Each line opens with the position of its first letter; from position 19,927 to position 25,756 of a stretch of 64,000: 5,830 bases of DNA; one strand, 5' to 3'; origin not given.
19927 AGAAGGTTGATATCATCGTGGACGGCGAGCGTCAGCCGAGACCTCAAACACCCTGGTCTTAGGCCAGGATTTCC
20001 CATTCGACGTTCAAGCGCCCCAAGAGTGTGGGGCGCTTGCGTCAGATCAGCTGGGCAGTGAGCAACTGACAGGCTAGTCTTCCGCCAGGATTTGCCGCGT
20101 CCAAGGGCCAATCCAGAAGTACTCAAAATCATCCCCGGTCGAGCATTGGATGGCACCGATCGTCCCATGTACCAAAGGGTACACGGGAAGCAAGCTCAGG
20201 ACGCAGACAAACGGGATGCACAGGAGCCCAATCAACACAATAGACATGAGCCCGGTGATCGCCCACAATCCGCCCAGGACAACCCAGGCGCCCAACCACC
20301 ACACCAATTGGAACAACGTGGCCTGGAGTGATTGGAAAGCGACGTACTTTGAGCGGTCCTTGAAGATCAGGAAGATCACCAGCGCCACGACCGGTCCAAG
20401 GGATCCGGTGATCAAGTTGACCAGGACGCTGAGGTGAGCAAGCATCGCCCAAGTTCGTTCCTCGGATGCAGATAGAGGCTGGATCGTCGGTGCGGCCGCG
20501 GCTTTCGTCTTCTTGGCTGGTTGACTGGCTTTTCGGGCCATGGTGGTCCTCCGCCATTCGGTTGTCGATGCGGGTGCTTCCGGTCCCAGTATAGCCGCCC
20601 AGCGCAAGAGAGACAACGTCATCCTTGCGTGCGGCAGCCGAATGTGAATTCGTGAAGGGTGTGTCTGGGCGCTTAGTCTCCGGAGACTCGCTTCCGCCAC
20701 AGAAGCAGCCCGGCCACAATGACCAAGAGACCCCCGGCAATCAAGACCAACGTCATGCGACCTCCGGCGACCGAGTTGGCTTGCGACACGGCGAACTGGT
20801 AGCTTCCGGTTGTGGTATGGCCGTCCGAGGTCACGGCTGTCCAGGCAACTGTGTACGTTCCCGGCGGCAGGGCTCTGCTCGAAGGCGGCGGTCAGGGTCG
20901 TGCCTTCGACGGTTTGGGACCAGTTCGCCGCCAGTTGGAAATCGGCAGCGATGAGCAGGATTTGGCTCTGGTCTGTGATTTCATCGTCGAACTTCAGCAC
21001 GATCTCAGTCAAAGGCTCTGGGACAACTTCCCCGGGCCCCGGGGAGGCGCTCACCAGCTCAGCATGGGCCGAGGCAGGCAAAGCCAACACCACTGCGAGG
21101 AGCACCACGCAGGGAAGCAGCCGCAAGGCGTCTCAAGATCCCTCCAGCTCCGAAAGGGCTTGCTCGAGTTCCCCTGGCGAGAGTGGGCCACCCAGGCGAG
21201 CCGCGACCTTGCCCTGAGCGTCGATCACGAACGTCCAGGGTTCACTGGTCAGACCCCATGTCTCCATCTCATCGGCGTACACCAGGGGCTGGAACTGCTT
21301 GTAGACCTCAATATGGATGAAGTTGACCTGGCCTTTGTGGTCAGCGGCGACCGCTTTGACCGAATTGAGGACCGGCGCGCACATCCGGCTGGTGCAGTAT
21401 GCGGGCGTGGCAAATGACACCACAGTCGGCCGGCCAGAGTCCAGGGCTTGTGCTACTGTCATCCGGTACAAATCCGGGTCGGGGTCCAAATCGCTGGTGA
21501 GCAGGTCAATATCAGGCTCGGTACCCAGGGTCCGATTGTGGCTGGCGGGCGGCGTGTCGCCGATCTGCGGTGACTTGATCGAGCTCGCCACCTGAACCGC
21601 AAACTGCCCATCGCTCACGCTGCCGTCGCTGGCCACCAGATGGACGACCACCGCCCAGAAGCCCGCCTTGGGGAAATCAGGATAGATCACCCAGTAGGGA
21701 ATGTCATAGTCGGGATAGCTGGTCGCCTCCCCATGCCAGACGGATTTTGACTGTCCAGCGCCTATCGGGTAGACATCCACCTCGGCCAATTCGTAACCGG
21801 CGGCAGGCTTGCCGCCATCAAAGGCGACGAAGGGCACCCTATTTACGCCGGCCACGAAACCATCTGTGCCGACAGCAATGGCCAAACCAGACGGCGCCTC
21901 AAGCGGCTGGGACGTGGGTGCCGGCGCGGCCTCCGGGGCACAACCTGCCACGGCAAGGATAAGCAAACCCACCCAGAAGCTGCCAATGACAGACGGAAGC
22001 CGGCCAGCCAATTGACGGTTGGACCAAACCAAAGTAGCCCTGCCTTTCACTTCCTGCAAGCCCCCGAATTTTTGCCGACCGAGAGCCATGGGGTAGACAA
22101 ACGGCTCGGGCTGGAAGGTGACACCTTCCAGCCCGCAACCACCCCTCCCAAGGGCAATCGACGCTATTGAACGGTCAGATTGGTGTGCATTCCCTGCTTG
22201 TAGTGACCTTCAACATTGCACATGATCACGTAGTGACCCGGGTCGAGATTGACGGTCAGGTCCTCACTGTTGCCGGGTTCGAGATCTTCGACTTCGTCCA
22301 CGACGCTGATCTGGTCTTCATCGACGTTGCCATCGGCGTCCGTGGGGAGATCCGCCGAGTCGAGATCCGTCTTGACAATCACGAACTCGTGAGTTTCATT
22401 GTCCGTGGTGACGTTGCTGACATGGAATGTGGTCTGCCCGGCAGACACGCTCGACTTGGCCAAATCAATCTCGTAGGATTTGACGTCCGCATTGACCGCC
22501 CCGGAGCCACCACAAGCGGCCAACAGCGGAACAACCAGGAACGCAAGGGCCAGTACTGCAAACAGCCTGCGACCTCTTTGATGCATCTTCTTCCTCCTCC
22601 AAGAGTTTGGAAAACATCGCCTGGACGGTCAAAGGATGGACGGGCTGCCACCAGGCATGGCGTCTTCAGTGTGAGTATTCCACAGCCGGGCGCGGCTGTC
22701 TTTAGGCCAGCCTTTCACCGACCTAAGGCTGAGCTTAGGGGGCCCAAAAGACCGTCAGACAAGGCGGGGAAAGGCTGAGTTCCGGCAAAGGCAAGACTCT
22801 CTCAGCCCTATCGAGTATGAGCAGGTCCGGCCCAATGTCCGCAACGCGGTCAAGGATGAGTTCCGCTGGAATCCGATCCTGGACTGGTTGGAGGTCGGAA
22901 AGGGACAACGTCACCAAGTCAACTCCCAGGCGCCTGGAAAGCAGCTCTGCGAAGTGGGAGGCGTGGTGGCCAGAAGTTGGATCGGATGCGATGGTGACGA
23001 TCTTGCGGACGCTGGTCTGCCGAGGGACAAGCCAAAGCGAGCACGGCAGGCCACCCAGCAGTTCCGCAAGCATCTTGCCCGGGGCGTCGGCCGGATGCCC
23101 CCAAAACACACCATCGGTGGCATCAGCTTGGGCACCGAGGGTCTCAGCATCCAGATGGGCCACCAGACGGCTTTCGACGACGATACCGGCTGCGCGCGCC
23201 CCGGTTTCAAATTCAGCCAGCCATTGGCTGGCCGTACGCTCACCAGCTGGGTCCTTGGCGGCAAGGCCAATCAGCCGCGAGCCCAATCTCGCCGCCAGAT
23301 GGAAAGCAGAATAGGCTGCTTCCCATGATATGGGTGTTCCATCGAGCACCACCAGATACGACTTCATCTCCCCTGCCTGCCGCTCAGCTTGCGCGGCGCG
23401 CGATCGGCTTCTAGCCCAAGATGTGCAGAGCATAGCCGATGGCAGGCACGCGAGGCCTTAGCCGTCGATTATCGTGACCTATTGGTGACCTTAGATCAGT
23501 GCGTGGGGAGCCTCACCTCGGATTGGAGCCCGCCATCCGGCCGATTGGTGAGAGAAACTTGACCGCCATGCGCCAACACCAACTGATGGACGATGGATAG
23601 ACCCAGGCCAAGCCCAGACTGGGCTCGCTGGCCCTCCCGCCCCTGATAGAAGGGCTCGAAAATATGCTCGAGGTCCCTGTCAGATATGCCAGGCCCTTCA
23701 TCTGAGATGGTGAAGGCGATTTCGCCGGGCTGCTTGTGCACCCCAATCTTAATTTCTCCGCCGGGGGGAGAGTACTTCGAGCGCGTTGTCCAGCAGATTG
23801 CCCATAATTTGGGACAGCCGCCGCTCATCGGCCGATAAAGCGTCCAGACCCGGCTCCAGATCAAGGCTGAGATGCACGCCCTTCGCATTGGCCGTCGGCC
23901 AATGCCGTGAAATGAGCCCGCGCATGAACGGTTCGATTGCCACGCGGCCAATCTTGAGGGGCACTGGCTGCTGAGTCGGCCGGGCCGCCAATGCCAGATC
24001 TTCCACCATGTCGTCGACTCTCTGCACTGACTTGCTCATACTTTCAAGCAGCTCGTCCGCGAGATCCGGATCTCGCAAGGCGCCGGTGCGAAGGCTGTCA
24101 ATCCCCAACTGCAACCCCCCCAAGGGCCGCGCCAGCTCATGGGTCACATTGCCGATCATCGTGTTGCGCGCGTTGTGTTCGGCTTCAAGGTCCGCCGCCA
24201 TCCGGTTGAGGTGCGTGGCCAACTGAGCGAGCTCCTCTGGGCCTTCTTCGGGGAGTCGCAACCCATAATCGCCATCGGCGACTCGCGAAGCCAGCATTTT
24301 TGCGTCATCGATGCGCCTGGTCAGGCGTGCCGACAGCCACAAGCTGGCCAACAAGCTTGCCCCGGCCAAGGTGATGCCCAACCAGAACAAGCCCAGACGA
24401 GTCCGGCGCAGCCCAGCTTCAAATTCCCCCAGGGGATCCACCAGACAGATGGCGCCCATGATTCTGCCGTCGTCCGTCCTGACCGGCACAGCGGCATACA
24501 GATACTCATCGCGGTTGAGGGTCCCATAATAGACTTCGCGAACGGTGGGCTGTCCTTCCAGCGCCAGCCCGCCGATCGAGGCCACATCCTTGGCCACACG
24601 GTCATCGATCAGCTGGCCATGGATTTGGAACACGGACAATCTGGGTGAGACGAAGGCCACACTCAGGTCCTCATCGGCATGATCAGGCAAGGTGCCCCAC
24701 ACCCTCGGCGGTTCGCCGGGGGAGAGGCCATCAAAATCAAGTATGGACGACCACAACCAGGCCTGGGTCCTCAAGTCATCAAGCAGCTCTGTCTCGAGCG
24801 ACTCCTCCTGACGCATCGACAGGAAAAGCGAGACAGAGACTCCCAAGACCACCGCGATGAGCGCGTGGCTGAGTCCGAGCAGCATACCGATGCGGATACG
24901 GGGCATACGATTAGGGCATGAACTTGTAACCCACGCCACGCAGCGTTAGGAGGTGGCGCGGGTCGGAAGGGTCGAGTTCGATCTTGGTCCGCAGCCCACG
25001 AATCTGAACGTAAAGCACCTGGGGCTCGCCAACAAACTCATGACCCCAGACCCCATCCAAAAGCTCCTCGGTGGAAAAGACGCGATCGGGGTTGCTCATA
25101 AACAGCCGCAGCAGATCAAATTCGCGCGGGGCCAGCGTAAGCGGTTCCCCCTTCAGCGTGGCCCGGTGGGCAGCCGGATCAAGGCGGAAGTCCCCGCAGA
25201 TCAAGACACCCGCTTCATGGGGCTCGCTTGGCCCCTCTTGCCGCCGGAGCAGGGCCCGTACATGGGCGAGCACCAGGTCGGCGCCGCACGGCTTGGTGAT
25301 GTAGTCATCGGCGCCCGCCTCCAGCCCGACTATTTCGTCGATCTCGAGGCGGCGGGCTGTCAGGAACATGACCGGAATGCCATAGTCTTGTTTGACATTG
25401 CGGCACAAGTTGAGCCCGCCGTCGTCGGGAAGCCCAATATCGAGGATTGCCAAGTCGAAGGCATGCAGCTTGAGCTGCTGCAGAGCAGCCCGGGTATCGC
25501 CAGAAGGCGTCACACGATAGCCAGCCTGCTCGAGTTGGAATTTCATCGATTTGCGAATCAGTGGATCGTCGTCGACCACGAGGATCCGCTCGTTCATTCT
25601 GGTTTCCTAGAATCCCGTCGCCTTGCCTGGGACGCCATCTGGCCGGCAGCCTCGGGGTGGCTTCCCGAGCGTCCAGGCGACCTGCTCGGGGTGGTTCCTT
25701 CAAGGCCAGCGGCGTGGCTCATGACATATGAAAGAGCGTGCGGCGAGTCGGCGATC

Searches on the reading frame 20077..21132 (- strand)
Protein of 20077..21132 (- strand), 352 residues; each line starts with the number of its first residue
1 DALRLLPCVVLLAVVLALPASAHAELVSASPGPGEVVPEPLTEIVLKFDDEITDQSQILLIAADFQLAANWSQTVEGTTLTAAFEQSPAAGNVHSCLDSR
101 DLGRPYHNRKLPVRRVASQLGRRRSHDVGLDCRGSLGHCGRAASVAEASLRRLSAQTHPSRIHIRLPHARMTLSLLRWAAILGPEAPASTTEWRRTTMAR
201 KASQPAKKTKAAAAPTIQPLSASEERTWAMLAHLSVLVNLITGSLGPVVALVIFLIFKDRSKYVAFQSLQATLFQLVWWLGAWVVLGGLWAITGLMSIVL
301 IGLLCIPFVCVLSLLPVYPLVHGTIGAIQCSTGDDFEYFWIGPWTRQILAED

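Call 8: search_protein_families(library=pfam, proteins=[window:20077-21132:-])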
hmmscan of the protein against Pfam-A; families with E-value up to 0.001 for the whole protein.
window:20077-21132:- (352 aa): 2 families
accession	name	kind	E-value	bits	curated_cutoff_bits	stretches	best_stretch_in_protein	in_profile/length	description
PF09685.15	DUF4870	-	6.4e-17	61.9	25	1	225-341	1-103/107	Domain of unknown function (DUF4870)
PF04234.18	CopC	-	5.6e-06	27.7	23.3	1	23-88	1-65/92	CopC domain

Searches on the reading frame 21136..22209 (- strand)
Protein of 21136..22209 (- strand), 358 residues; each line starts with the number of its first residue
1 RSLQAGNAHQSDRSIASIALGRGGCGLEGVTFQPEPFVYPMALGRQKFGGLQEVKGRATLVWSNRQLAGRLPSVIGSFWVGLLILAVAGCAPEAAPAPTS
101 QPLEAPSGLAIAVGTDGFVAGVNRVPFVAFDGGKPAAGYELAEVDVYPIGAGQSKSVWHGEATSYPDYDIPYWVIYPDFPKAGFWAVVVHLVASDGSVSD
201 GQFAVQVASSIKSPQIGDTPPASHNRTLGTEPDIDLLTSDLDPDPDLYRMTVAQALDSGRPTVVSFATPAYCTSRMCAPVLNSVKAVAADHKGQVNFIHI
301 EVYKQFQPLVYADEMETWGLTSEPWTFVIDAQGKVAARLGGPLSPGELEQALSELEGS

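Call 8: search_protein_families(library=pfam, proteins=[window:21136-22209:-])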
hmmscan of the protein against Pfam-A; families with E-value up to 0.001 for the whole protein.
window:21136-22209:- (358 aa): 1 family
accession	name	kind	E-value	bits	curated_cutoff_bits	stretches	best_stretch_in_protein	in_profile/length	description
PF13098.12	Thioredoxin_2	-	9.6e-05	23.1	27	1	258-352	4-104/104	Thioredoxin-like domain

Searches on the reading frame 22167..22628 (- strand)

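Call 9: search_protein_families(library=pfam, proteins=[window:22167-22628:-])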
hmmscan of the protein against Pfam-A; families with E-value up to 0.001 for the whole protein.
window:22167-22628:- (154 aa): 3 families
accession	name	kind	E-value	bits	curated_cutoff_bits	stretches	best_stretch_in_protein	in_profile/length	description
PF13473.12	Cupredoxin_1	-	2e-05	25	27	1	40-146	18-100/104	Cupredoxin-like domain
PF00127.26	Copper-bind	-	3.8e-05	24.5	21.2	1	55-154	15-99/99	Copper binding proteins, plastocyanin/azurin family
PF06525.17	SoxE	-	0.00037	20.4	21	1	122-153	107-138/149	Sulfocyanin (SoxE) domain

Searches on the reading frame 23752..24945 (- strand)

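Call 9: search_protein_families(library=pfam, proteins=[window:23752-24945:-])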
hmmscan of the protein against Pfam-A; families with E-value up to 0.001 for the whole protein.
window:23752-24945:- (398 aa): 2 families
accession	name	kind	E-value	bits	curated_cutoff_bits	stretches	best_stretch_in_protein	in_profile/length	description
PF00672.30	HAMP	-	7.8e-10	39.4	25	1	203-254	1-52/53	HAMP domain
PF00512.31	HisKA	-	3.7e-08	33.7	26.9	1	259-322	1-62/66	His Kinase A (phospho-acceptor) domain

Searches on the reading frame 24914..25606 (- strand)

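Call 9: search_protein_families(library=pfam, proteins=[window:24914-25606:-])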
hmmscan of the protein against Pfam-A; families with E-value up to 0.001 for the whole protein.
window:24914-25606:- (231 aa): 2 families
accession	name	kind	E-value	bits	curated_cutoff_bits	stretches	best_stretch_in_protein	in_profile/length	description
PF00072.30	Response_reg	-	9.7e-26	90.6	30.2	1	8-116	1-110/111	Response regulator receiver domain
PF00486.34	Trans_reg_C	-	5.9e-24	84.4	26.2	1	153-229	1-77/77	Transcriptional regulatory protein, C terminal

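Call 69: search_protein_families(library=ncbifam, proteins=[window:24914-25597:-])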
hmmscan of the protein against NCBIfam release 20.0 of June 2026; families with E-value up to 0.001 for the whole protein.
window:24914-25597:- (228 aa): 98 families (the best 25 are shown)
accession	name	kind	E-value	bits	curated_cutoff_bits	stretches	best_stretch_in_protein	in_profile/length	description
NF040689.1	MtrAB_MtrA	equivalog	2.5e-54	183.9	300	1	5-225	1-217/219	MtrAB system response regulator MtrA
TIGR02154.1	PhoB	equivalog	3.2e-54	183.6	296.2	1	1-226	1-225/226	phosphate regulon transcriptional regulator PhoB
NF008296.0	PRK11083.1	equivalog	4.8e-53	179.9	273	1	2-226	3-225/228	two-component system response regulator CreB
NF041733.1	resp_reg_CseB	equivalog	7.2e-53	179.3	350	1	4-226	2-226/228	two-component system response regulator CseB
NF040534.1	resp_reg_YycF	equivalog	7.2e-53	179.2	340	1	4-224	2-225/231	response regulator YycF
NF045944.1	ResRegRpaBCyano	equivalog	2.6e-47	161.1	330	1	6-226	1-227/229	response regulator transcription factor RpaB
NF007820.0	PRK10529.1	equivalog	4.7e-46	157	325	1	4-228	3-225/225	two-component system response regulator KdpE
NF033117.2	vanR_ACDEGLN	exception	8e-46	156.4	350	1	5-225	1-224/226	VanR-ABDEGLN family response regulator transcription factor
NF007005.1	PRK09468.1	equivalog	7e-45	153.3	331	1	2-228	3-233/237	osmolarity response regulator transcription factor OmpR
NF007546.0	PRK10161.1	equivalog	1.3e-44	152.5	471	1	1-226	1-225/229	phosphate response regulator transcription factor PhoB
NF053854.1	RespRegPhoBBctds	equivalog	2.1e-44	151.6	270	1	5-226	1-224/225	two-component system response regulator PhoB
NF033120.0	vanR_FM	exception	8e-43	146.7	460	1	4-226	5-229/231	vancomycin resistance response regulator transcription factor, VanR-F/VanR-M family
NF045914.1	RespRegNblR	equivalog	6e-40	137.2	300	1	3-224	7-223/228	response regulator transcription factor NblR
NF007982.1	PRK10710.1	equivalog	6.9e-39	133.8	380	1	3-226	8-227/235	envelope stress response regulator BaeR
NF041209.1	resp_regPieR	equivalog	9.3e-39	133.4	450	1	4-226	2-227/231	two component system response regulator PieR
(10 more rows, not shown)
